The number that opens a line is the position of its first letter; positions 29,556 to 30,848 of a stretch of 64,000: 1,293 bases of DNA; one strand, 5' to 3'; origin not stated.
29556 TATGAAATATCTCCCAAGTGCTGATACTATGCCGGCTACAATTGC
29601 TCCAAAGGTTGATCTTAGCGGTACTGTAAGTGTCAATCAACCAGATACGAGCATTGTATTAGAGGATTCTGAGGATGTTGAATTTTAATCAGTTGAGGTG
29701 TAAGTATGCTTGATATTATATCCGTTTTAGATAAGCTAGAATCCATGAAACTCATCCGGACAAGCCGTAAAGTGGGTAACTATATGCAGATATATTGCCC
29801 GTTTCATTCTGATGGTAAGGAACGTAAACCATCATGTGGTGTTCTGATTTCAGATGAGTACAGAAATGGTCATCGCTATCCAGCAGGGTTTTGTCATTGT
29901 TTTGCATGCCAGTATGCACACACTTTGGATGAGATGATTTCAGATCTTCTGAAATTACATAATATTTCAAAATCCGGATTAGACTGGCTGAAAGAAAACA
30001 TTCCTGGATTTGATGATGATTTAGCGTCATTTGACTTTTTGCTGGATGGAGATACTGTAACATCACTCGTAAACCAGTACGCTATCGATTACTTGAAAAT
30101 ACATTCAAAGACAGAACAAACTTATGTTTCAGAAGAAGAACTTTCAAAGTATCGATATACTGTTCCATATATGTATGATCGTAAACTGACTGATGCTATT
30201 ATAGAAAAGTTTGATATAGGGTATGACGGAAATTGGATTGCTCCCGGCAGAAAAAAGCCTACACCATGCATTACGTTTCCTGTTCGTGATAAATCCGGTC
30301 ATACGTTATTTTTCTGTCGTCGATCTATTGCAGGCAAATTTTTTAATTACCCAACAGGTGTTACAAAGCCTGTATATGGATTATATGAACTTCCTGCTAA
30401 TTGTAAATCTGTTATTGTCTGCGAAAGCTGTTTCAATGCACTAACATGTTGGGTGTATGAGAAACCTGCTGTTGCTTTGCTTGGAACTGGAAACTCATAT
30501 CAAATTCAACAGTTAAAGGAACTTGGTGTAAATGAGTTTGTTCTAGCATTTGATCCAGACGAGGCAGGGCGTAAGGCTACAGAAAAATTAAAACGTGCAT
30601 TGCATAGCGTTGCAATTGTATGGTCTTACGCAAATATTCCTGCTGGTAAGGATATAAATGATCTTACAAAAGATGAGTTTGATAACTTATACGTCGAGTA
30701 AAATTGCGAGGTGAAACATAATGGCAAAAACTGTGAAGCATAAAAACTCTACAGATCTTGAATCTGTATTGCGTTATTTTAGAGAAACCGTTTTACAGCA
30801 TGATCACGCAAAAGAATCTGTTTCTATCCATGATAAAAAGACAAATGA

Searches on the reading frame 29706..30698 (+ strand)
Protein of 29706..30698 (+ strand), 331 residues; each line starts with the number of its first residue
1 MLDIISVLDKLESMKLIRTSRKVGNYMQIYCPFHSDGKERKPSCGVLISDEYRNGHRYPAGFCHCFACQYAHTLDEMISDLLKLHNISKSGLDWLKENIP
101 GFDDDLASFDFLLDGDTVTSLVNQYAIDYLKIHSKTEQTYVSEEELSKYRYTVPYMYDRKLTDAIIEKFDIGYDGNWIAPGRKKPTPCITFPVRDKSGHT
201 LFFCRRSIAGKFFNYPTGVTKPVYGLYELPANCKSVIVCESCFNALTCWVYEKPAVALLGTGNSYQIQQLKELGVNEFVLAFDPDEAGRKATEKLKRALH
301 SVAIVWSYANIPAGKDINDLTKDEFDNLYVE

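Call 50: search_protein_families(library=pfam, proteins=[window:29706-30698:+], max_evalue=0.001)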
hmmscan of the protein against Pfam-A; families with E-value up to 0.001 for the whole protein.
window:29706-30698:+ (331 aa): 5 families
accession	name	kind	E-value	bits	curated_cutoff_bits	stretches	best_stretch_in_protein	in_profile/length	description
PF13155.12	Toprim_2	-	6e-15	55.8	22.1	1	237-320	1-87/88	Toprim-like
PF13362.12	Toprim_3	-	3.6e-09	37.4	27.2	1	236-321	2-89/95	Toprim domain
PF13662.12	Toprim_4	-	6.3e-05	23.6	25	1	236-299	3-74/85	Toprim domain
PF01751.28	Toprim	-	9e-05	23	23.1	1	266-299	37-84/96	Toprim domain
PF08275.17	DNAG_N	-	0.00062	20.3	26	0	151-174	13-36/128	DNA primase catalytic core, N-terminal domain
